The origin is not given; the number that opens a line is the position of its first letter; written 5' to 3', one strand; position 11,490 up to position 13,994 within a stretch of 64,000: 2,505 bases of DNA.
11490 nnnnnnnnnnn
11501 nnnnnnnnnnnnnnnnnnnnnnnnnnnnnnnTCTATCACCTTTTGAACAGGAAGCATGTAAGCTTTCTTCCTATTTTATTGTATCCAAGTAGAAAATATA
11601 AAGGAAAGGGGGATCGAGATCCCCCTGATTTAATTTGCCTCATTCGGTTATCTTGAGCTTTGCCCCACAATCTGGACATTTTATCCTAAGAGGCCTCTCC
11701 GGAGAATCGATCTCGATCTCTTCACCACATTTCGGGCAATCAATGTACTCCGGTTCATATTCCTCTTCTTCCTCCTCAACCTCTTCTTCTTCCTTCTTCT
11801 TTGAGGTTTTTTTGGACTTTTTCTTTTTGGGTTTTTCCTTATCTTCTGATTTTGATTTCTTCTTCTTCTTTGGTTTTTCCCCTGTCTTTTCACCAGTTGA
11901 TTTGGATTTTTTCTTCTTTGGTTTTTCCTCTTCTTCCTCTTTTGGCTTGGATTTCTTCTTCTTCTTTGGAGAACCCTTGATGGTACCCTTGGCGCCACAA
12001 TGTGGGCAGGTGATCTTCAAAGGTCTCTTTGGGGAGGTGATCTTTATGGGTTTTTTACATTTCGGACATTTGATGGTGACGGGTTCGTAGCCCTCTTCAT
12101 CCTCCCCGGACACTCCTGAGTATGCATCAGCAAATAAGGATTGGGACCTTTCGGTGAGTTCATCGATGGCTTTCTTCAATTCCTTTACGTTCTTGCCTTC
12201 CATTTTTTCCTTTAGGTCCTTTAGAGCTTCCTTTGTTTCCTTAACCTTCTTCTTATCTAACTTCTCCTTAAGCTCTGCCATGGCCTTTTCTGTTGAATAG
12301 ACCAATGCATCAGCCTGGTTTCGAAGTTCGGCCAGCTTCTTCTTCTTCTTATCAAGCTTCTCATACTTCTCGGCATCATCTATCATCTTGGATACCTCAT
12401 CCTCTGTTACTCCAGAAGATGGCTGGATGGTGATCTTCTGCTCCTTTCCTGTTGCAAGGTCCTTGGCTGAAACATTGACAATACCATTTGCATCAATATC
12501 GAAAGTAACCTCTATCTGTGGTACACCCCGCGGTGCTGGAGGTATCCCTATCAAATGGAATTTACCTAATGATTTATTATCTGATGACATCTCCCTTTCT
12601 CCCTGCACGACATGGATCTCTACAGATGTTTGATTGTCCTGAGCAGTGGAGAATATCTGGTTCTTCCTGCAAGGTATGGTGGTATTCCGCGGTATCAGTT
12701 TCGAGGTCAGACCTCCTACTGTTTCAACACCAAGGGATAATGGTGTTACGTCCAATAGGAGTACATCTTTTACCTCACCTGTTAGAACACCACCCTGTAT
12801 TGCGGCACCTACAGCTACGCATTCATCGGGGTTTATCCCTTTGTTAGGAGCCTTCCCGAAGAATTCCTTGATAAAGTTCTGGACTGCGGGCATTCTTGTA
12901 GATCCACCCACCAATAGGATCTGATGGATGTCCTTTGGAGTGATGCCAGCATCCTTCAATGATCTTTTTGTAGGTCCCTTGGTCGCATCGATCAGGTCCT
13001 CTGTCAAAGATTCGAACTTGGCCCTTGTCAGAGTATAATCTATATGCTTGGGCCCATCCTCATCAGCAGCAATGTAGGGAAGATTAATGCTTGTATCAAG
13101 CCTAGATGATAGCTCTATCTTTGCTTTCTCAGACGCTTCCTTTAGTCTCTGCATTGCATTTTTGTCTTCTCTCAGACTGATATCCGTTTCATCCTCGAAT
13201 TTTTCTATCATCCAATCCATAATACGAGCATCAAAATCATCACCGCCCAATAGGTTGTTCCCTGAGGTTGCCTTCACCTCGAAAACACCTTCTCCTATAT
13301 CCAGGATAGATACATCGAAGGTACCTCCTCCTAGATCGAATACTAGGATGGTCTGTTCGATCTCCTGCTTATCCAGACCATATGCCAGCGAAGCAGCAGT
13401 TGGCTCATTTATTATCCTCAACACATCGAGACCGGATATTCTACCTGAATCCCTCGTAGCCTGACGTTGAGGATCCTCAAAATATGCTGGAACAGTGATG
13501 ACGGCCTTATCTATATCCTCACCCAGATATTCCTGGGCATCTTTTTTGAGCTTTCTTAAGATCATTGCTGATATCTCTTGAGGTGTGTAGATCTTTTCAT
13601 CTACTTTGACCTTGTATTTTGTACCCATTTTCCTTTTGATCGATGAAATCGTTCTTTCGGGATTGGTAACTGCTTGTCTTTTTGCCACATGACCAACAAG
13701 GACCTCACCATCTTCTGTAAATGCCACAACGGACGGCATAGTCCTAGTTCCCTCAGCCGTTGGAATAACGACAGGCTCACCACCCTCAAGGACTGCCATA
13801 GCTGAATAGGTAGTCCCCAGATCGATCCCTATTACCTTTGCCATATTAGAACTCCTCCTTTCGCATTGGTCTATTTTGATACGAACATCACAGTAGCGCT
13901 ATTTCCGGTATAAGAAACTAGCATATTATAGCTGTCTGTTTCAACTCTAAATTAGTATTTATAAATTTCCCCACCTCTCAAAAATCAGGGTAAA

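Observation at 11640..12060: DnaK with a C-terminal double zinc-ribbon and poly-lysine extension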

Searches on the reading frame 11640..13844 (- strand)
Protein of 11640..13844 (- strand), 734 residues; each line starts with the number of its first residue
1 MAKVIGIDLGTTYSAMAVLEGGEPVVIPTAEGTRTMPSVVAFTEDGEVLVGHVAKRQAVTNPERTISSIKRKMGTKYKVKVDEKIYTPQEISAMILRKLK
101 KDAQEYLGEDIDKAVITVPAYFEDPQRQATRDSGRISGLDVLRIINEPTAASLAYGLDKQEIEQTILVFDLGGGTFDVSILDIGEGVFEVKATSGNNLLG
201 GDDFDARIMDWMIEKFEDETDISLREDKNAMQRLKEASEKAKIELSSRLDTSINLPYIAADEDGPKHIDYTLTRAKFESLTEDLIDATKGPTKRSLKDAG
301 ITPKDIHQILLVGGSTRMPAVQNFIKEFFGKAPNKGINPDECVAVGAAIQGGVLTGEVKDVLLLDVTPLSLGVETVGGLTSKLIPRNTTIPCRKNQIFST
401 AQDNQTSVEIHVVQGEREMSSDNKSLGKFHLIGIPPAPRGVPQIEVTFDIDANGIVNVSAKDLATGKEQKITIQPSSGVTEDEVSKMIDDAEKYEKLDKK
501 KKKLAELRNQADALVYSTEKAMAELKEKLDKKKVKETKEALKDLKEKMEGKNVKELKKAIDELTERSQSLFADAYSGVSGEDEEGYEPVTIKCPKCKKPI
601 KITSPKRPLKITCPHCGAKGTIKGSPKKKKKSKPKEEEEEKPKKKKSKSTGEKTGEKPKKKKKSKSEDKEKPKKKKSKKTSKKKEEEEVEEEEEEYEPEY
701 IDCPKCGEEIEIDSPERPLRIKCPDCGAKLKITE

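Call 3: search_protein_families(library=pfam, proteins=[window:11640-13844:-], max_evalue=1)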
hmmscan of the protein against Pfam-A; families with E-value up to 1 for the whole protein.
window:11640-13844:- (734 aa): 43 families (the best 25 are shown)
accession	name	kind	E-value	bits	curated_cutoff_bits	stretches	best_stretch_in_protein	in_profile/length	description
PF00012.26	HSP70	-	2.5e-237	789.3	20.6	1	4-575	1-598/599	Hsp70 protein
PF06723.19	MreB_Mbl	-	1.9e-15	57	27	1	3-348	2-316/327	MreB/Mbl protein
PF21344.3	Zn_ribbon_LysW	-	4.1e-06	26.8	27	1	702-732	2-33/46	Alpha-aminoadipate carrier protein LysW-like, globular domain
PF24623.2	Phage_zn_bind_8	-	7.3e-06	26.1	24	2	715-728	6-19/57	Putative DNA-binding phage zinc finger domain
PF24441.1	DUF7560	-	8.1e-06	25.9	27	1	702-717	7-22/44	Family of unknown function (DUF7560)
PF24042.1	DUF7351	-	1.9e-05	24.9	31.2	1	702-729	3-30/177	Domain of unknown function (DUF7351)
PF13717.11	Zn_ribbon_4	-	4e-05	23.9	30.3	3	701-729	3-34/36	zinc-ribbon domain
PF01155.25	HypA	-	5.9e-05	23.5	28.9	2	586-619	66-95/112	Hydrogenase/urease nickel incorporation, metallochaperone, hypA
PF13248.11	Zn_ribbon_3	-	9.5e-05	22.2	27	2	590-619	2-25/26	zinc-ribbon domain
PF12773.13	DZR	-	0.00026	21.5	27.3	1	696-732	8-36/45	Double zinc ribbon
PF09723.15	Zn_ribbon_8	-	0.00038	20.9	34.4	1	703-730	8-37/41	Zinc ribbon domain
PF22191.2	IBR_1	-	0.00049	20.4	27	2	590-617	3-28/47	IBR domain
PF01485.27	IBR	-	0.00071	20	24.3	2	589-618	17-49/65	IBR domain, a half RING-finger domain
PF14354.12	Lar_restr_allev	-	0.00077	20.1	28.6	1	702-728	5-33/58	Restriction alleviation protein Lar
PF23454.1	Zn_ribbon_Brz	-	0.0016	19.5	27.9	0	697-715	2-20/58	Transcriptional regulator Brz zinc beta ribbon domain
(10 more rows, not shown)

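Call 4: search_protein_families(library=ncbifam, proteins=[window:11640-13844:-], max_evalue=1)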
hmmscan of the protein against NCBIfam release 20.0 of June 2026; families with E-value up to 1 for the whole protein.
window:11640-13844:- (734 aa): 31 families (the best 25 are shown)
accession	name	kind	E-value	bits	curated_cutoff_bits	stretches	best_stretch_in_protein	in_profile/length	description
NF001413.0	PRK00290.1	equivalog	3.1e-278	924.3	648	1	1-579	1-599/625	molecular chaperone DnaK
TIGR02350.1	prok_dnaK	equivalog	2.3e-273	908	822.55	1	3-574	1-594/596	molecular chaperone DnaK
NF009947.0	PRK13411.1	equivalog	5.5e-259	860.7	1002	2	78-668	100-626/662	molecular chaperone DnaK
NF009946.0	PRK13410.1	equivalog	4.9e-237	788.4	1019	2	80-661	104-650/669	molecular chaperone DnaK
NF003520.0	PRK05183.1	subfamily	1.3e-184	615.1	620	2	79-572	118-602/621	Fe-S protein assembly chaperone HscA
TIGR01991.1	HscA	equivalog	9.5e-182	605.6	708.55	2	79-572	98-582/600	Fe-S protein assembly chaperone HscA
NF002399.0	PRK01433.1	equivalog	2.4e-121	406.2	743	1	4-569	21-572/595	Fe-S protein assembly chaperone HscA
NF008673.0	PRK11678.1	equivalog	4.8e-22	78.4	331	3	91-187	129-232/450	molecular chaperone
NF010539.0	PRK13927.1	subfamily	9e-14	51.1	293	1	3-217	7-199/339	rod shape-determining protein MreB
TIGR00904.1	mreB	subfamily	6.5e-12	45.2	365.75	1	3-217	3-198/334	MreB/Mrl family cell shape determining protein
NF011660.0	PRK15080.1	equivalog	7.3e-12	45.1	182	1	93-195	76-173/277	ethanolamine utilization protein EutJ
TIGR02529.1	EutJ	subfamily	9.2e-12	44.9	152.1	1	92-195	42-139/239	ethanolamine utilization protein EutJ family protein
NF010540.1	PRK13929.1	exception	4.2e-10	39.2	515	1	4-216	6-197/334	rod-share determining protein MreBH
TIGR01206.1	lysW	equivalog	5.8e-06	26.1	53.2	1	702-732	4-34/54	lysine biosynthesis protein LysW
TIGR01174.1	ftsA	equivalog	4.8e-05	22.6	175.85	1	137-182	170-214/371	cell division protein FtsA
TIGR02098.1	MJ0042_CXXC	domain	0.0002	21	20.9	0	719-733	1-15/38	MJ0042-type zinc finger domain-containing protein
NF041070.1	carrier_LysW_Arch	domain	0.00033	20.6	75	1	702-733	4-36/57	alpha-aminoadipate/glutamate carrier protein LysW/ArgW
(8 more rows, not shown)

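Call 6: find_related_loci(query=window:11640-13844:-, collection=genome_contigs, flank=4000)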
Query window:11640-13844:- (734 aa) in genome_contigs; peptide patterns used: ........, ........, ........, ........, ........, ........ (x = any residue, [..] = any of these).
600 stretches matched a pattern (row limit reached: there are more); 461 encode a relative of the query (tblastn E <= 1e-3); the best 80 are kept; 80 distinct loci.
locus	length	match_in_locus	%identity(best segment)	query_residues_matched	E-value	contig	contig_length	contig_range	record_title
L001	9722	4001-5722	67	1-575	0e+0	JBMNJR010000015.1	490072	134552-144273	MAG: bacterium isolate SBF912LR0HQ0128 contig_77, whole genome shotgun sequence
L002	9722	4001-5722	66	1-575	0e+0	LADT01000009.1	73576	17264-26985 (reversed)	MAG: Clostridiaceae bacterium BRH_c20a BRHa_1003145, whole genome shotgun sequence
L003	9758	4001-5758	63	1-588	0e+0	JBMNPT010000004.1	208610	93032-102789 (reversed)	MAG: Eubacteriales bacterium isolate SBF912SR2HQ0024 scaffold_162_c1, whole genome shotgun sequence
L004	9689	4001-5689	65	1-563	0e+0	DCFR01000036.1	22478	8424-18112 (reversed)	MAG TPA_asm: Megamonas sp. UBA1799 UBA1799_contig_1958, whole genome shotgun sequence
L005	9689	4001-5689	64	1-563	0e+0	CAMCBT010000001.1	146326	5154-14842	MAG: uncultured Mitsuokella sp. isolate SRR15732367_bin.2_metaWRAP_v1.3_MAG genome assembly, contig: ERZ9426320.25, whol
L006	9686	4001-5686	64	1-562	0e+0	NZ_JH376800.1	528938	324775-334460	Selenomonas infelix ATCC 43532 supercont1.4, whole genome shotgun sequence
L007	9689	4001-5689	63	1-563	0e+0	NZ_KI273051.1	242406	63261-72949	Mitsuokella sp. oral taxon 131 str. W9106 Scaffold134, whole genome shotgun sequence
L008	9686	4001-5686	64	1-562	0e+0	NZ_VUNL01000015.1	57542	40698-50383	Selenomonas montiformis strain WCA-380-WT-3B3 seq15, whole genome shotgun sequence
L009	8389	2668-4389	62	1-575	0e+0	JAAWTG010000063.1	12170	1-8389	MAG: Clostridia bacterium isolate ABMPRH_312_1 SL341401_scaffold_6107, whole genome shotgun sequence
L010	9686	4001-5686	63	1-562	0e+0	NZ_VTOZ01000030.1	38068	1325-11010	Selenomonas caprae strain mPRGC8 30, whole genome shotgun sequence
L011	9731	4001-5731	63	1-575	0e+0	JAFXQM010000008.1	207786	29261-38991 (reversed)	MAG: Selenomonadaceae bacterium isolate RGIG6653 Sheep_Rumen-1__c110890, whole genome shotgun sequence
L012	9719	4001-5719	64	1-575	0e+0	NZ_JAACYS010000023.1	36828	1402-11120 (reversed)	Pallidibacillus pasinlerensis strain P1 contig_23, whole genome shotgun sequence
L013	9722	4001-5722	62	1-575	0e+0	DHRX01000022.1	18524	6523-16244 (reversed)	MAG TPA_asm: Firmicutes bacterium UBA5301 UBA5301_contig_2617, whole genome shotgun sequence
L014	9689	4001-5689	64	1-563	0e+0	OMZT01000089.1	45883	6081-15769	uncultured Veillonellaceae bacterium isolate RUG114 genome assembly, contig: k87_17945271, whole genome shotgun sequence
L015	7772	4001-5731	62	1-575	0e+0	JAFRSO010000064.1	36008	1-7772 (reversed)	MAG: Selenomonadaceae bacterium isolate RGIG2762 Goat_Omasum-5__c546905, whole genome shotgun sequence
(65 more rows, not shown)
